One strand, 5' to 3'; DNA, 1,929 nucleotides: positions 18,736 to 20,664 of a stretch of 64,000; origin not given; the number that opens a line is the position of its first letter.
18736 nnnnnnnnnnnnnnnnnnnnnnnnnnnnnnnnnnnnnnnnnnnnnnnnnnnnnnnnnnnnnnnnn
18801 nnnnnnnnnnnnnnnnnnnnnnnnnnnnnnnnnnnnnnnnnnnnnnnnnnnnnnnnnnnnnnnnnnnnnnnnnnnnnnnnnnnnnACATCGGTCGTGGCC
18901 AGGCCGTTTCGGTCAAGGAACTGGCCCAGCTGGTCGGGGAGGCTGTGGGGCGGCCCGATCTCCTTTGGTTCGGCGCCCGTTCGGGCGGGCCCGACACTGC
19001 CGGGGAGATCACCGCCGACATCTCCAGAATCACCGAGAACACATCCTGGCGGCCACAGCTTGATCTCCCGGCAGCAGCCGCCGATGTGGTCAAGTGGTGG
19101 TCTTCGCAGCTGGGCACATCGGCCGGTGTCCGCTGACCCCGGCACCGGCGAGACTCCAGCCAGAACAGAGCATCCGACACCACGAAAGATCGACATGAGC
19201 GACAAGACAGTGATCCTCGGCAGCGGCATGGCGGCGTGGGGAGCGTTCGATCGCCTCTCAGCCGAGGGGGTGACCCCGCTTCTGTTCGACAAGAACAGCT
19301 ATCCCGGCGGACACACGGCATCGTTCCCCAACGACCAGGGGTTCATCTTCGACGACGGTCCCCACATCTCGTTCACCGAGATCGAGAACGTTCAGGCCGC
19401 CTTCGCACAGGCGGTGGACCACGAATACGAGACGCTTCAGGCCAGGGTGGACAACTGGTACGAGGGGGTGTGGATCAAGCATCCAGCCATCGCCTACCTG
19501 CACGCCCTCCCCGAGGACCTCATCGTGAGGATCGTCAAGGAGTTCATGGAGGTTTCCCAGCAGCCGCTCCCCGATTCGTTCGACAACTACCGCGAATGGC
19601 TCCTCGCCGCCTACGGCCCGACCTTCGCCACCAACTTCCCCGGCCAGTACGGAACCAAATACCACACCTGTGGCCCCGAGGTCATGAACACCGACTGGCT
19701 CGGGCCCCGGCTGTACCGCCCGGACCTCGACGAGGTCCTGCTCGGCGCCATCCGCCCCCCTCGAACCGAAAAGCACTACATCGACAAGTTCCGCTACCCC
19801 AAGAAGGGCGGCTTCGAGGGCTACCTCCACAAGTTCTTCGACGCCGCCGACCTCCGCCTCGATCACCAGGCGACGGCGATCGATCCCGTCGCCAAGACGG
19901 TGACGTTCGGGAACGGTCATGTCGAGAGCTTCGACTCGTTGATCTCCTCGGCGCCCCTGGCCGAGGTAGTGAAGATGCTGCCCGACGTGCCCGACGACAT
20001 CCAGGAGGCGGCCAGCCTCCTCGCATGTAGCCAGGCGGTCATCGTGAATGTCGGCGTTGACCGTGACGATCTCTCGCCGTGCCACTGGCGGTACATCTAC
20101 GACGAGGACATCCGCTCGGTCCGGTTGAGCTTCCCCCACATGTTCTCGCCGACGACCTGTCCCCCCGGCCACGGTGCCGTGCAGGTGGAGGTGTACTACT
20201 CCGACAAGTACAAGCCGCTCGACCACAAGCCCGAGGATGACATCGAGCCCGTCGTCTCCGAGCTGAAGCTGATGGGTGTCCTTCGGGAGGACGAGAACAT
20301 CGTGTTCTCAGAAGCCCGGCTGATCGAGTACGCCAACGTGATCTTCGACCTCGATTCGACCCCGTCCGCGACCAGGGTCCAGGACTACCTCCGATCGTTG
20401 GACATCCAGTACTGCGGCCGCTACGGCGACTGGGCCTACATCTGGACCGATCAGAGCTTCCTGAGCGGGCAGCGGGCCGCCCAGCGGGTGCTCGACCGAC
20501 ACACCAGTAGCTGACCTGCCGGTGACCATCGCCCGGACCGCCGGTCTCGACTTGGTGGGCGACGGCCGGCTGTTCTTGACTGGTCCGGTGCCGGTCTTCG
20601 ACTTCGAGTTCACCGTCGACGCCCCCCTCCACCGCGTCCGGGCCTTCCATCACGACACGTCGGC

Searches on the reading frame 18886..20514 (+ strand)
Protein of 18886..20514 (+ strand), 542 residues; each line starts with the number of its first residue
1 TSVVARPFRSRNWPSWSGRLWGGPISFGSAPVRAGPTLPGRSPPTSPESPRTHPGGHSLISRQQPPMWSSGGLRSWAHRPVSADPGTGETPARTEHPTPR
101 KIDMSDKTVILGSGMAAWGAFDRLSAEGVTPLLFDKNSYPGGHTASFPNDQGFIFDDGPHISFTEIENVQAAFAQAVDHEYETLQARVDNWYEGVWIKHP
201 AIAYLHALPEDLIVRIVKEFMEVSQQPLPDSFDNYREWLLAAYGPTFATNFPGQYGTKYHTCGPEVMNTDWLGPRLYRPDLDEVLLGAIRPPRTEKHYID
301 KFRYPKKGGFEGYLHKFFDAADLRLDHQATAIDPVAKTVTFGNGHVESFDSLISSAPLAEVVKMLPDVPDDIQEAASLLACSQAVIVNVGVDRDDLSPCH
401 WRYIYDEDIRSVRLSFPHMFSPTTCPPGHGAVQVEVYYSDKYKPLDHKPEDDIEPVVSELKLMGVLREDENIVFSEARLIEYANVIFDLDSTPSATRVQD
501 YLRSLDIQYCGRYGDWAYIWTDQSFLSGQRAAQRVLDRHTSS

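Call 9: search_protein_families(library=pfam, proteins=[window:18886-20514:+], max_evalue=0.001)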
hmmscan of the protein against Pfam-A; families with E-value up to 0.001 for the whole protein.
window:18886-20514:+ (542 aa): 2 families
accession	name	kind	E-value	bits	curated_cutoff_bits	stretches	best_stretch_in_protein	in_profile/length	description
PF01593.30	Amino_oxidase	-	6.6e-11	42.6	19.8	1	307-536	200-443/443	Flavin containing amine oxidoreductase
PF13450.12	NAD_binding_8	-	2.8e-10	40.8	21.9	1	110-174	1-66/68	NAD(P)-binding Rossmann-like domain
